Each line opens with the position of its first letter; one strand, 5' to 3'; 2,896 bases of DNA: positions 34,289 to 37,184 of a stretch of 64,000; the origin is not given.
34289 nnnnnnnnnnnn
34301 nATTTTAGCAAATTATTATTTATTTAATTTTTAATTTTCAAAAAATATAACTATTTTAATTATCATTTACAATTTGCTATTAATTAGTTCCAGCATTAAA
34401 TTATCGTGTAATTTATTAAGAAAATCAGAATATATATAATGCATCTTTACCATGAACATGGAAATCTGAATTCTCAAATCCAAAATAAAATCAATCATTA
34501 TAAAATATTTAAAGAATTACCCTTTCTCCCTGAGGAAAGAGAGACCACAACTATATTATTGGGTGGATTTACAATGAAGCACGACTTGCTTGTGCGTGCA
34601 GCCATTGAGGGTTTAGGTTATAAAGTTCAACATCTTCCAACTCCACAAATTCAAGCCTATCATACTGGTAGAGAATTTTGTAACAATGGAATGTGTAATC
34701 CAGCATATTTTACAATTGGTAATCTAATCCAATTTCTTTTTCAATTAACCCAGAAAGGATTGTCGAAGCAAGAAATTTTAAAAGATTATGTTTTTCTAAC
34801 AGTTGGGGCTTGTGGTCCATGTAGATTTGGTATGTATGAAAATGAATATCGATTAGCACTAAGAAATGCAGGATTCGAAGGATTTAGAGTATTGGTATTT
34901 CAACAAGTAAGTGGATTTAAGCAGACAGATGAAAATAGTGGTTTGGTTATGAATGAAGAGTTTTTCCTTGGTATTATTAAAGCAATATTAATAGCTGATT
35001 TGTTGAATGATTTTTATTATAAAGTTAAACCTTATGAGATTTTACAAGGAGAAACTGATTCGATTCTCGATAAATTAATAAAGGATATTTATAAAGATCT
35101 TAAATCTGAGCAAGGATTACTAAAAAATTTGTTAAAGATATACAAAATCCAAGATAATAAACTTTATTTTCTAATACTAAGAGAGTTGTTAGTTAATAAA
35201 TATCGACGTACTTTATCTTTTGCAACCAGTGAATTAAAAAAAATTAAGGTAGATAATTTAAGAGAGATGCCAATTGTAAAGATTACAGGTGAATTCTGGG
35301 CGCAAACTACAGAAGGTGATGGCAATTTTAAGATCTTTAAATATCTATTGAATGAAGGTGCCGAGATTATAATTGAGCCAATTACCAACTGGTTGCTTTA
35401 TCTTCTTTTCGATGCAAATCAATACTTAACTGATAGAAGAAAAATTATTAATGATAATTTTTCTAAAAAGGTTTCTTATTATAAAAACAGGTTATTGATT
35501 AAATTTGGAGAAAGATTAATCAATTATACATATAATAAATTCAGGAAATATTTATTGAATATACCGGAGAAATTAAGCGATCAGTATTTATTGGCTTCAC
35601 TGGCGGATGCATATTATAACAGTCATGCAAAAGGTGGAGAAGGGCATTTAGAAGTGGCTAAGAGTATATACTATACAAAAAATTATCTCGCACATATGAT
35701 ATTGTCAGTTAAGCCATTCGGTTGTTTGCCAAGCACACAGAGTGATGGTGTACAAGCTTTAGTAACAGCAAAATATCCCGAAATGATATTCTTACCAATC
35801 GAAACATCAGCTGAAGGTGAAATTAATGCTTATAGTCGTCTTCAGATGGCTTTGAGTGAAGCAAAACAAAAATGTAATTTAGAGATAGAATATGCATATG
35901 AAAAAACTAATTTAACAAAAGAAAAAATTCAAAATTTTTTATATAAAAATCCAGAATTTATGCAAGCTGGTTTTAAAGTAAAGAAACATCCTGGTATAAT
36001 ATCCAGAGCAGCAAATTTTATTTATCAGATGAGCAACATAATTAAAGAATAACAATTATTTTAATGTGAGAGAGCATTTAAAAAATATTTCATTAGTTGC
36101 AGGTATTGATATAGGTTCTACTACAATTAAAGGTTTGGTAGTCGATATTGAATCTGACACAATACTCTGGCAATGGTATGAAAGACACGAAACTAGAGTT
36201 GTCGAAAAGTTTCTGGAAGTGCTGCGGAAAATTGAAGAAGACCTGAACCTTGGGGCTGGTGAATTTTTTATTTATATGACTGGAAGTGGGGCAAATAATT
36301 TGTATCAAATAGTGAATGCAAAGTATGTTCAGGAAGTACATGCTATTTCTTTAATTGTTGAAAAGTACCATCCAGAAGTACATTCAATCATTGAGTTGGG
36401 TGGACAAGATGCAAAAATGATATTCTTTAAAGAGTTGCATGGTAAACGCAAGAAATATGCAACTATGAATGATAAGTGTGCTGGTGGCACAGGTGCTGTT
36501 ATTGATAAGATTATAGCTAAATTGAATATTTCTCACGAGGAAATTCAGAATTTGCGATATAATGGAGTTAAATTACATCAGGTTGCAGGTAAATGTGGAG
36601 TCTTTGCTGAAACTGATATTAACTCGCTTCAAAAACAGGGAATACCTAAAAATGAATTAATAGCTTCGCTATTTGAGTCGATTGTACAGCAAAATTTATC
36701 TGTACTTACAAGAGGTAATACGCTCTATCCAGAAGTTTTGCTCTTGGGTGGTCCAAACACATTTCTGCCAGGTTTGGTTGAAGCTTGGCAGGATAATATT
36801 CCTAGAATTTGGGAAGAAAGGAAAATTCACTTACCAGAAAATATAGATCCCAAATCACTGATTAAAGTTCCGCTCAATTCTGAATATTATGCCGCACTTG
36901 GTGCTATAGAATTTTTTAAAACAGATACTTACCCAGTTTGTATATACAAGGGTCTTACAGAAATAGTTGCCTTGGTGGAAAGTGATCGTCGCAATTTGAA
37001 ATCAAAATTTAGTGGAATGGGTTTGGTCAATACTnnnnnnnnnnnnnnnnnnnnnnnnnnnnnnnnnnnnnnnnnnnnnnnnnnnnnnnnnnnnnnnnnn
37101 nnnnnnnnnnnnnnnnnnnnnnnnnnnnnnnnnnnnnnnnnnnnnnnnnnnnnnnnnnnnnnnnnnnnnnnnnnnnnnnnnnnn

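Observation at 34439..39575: Uncharacterised two-gene module: Cys-rich protein plus tandem HgdC-like (BadF/BadG/BcrA/BcrD) double ATPase with long C-terminal domain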

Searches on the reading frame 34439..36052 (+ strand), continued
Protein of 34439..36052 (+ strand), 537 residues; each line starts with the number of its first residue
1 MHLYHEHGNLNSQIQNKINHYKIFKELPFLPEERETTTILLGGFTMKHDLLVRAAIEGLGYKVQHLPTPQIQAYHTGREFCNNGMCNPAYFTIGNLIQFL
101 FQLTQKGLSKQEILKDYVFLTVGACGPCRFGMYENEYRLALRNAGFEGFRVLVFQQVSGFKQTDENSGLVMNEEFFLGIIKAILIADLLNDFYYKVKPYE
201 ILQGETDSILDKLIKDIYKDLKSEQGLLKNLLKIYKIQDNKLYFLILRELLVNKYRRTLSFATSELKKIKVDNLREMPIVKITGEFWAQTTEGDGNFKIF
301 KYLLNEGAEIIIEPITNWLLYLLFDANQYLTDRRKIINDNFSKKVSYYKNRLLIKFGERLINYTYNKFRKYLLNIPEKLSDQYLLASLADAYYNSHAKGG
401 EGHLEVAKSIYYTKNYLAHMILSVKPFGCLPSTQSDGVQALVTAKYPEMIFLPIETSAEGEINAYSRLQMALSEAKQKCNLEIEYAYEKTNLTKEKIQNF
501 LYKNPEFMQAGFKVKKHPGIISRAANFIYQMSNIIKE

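Call 88: search_protein_families(library=pfam, proteins=[L052:2909-4252:-, L055:20126-21151:-, L068:11725-12213:+, L033:8706-9761:+, L083:15585-18959:+, L100:7858-8814:+, L026:15342-16961:+, L027:8502-9827:+, L071:7604-8509:+, L034:7667-9052:-], max_evalue=0.0001)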
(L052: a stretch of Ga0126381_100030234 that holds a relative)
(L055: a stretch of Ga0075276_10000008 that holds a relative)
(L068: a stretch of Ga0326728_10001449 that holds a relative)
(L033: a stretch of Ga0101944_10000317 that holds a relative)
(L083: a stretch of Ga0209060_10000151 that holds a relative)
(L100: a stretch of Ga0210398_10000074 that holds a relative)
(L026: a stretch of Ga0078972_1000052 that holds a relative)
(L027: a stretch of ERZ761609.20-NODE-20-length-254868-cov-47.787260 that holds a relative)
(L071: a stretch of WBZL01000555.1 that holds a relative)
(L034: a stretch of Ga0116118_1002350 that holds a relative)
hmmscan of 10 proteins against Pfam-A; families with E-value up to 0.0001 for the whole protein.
L052:2909-4252:- (447 aa): 2 families
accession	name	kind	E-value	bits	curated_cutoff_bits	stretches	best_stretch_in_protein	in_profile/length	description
PF25179.1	LMF1_C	-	6.6e-53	178.9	34.2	1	311-442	1-139/139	Lipase maturation factor C-terminal domain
PF06762.20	LMF1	-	1.9e-50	171.6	27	1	119-260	2-156/163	Lipase maturation factor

L055:20126-21151:- (341 aa): 3 families
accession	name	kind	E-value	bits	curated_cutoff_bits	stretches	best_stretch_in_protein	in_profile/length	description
PF00005.33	ABC_tran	-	5.1e-33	115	25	1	42-186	1-137/137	ABC transporter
PF13304.12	AAA_21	-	6.6e-14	53.1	27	1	150-216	230-298/304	AAA domain, putative AbiEii toxin, Type IV TA system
PF13732.12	DrrA1-3_C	-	1.8e-07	32.2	27.4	1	239-321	1-80/81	ATP-binding protein DrrA1-3-like, C-terminal domain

L068:11725-12213:+ (162 aa): 1 family
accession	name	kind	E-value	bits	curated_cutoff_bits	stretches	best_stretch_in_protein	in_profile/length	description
PF00903.31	Glyoxalase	-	2.5e-17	63.8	20.6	1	19-132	7-120/121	Glyoxalase/Bleomycin resistance protein/Dioxygenase superfamily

L033:8706-9761:+ (351 aa): 2 families
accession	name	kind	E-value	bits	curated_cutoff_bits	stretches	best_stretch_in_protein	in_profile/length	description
PF04055.27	Radical_SAM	-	1.9e-24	87.1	29.5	1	48-212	2-149/166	Radical SAM superfamily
PF13353.11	Fer4_12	-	1.9e-06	28.7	22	1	51-147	13-114/137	4Fe-4S single cluster domain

L083:15585-18959:+ (1124 aa): 4 families
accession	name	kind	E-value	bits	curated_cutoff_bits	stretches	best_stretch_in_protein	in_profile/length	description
PF25183.1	OMP_b-brl_4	-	6.3e-219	729.9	30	1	245-1117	2-838/838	Outer membrane beta barrel domain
PF13620.12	CarboxypepD_reg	-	1.9e-18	67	32.3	1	29-109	1-81/82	Carboxypeptidase regulatory-like domain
PF13715.12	CarbopepD_reg_2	-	3.4e-06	27.4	32.2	1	30-92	1-60/88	CarboxypepD_reg-like domain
PF00593.30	TonB_dep_Rec_b-barrel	-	2.6e-05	24.7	27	1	441-759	50-274/436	TonB dependent receptor-like, beta-barrel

L100:7858-8814:+ (318 aa): 2 families
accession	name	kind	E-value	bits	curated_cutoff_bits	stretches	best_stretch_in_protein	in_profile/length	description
PF03255.19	ACCA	-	4.5e-129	430.5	23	1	12-312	9-309/310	Acetyl co-enzyme A carboxylase carboxyltransferase-like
PF01039.27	Carboxyl_trans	-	5.7e-21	75.1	22.3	1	53-246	236-429/493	Carboxyl transferase domain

L026:15342-16961:+ (539 aa): 2 families
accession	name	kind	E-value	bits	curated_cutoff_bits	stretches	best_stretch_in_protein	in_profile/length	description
PF00884.28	Sulfatase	-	1.9e-49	169.1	25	1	49-424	1-300/301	Sulfatase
PF16347.10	SGSH_C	-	2.2e-11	44.6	29.3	1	383-458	11-83/154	N-sulphoglucosamine sulphohydrolase, C-terminal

L027:8502-9827:+ (441 aa): 12 families
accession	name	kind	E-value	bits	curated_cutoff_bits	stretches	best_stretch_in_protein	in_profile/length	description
PF01593.30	Amino_oxidase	-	9.9e-33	114.5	19.8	1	14-436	1-439/443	Flavin containing amine oxidoreductase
PF13450.12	NAD_binding_8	-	7e-15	55.5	21.9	1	9-73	1-65/68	NAD(P)-binding Rossmann-like domain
PF07992.20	Pyr_redox_2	-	9e-11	42.2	26.1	1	6-38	2-31/291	Pyridine nucleotide-disulphide oxidoreductase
PF01266.30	DAO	-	9.7e-11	42.2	27.9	1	7-41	2-36/353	FAD dependent oxidoreductase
PF00070.33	Pyr_redox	-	1.3e-07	32.4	22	0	7-39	2-34/82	Pyridine nucleotide-disulphide oxidoreductase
PF00890.30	FAD_binding_2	-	1.1e-06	28.6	20.4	1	7-42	2-37/414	FAD binding domain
PF12831.13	FAD_oxidored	-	1.7e-06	28.1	27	1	7-71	2-66/416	FAD dependent oxidoreductase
PF06100.17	MCRA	-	5.3e-06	26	23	1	5-96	2-96/495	MCRA family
PF01494.25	FAD_binding_3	-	2.1e-05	24.4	22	1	6-38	3-35/349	FAD binding domain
PF01946.23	Thi4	-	3.5e-05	23.6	26.2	1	7-43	20-57/235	Thi4 family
PF03486.20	HI0933_like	-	4.2e-05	23.5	50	0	6-40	2-36/244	HI0933-like protein Rossmann domain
PF01134.28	GIDA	-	5.5e-05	22.8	22.1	0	7-35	2-30/391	Glucose inhibited division protein A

L071:7604-8509:+ (301 aa): 1 family
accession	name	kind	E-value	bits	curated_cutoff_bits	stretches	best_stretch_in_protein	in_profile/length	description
PF00494.24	SQS_PSY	-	9.6e-73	245.5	26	1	17-271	2-262/263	Squalene/phytoene synthase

L034:7667-9052:- (461 aa): 0 families

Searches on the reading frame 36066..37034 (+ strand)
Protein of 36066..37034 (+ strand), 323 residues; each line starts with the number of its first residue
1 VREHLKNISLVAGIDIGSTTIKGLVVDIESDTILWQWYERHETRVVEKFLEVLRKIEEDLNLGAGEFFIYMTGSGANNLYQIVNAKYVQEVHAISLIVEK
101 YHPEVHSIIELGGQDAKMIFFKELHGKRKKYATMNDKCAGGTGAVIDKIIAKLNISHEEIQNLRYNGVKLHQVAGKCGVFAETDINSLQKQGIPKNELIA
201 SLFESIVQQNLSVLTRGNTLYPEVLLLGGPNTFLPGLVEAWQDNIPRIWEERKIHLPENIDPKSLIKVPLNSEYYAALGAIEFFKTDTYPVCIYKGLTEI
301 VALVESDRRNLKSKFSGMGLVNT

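Call 25: search_solved_structures(query=window:36066-37034:+, max_evalue=0.01, show_alignments=3)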
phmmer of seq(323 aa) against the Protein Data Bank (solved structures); distinct sequences matched with E-value up to 0.01: 6.
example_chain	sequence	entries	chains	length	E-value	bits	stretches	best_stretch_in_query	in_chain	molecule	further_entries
1hux_A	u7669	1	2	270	2.8e-17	66.2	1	12-229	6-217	ACTIVATOR OF (R)-2-HYDROXYGLUTARYL-COA DEHYDRATASE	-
4eht_A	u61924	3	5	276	5.5e-16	61.9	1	12-230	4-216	Activator of 2-hydroxyisocaproyl-CoA dehydratase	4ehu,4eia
9gai_C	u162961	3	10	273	7.1e-16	61.6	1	12-229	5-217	3-methylbenzoyl-CoA reductase delta subunit MbdP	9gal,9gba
7yyl_E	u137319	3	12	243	7.6e-14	54.9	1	60-209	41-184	Putative CoA-substrate-specific enzyme activase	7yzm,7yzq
9gai_D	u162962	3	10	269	3.9e-10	42.7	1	12-242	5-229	3-methylbenzoyl-CoA reductase alpha subunit MbdQ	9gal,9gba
1gq2_A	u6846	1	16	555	0.0068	18.9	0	119-203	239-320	MALIC ENZYME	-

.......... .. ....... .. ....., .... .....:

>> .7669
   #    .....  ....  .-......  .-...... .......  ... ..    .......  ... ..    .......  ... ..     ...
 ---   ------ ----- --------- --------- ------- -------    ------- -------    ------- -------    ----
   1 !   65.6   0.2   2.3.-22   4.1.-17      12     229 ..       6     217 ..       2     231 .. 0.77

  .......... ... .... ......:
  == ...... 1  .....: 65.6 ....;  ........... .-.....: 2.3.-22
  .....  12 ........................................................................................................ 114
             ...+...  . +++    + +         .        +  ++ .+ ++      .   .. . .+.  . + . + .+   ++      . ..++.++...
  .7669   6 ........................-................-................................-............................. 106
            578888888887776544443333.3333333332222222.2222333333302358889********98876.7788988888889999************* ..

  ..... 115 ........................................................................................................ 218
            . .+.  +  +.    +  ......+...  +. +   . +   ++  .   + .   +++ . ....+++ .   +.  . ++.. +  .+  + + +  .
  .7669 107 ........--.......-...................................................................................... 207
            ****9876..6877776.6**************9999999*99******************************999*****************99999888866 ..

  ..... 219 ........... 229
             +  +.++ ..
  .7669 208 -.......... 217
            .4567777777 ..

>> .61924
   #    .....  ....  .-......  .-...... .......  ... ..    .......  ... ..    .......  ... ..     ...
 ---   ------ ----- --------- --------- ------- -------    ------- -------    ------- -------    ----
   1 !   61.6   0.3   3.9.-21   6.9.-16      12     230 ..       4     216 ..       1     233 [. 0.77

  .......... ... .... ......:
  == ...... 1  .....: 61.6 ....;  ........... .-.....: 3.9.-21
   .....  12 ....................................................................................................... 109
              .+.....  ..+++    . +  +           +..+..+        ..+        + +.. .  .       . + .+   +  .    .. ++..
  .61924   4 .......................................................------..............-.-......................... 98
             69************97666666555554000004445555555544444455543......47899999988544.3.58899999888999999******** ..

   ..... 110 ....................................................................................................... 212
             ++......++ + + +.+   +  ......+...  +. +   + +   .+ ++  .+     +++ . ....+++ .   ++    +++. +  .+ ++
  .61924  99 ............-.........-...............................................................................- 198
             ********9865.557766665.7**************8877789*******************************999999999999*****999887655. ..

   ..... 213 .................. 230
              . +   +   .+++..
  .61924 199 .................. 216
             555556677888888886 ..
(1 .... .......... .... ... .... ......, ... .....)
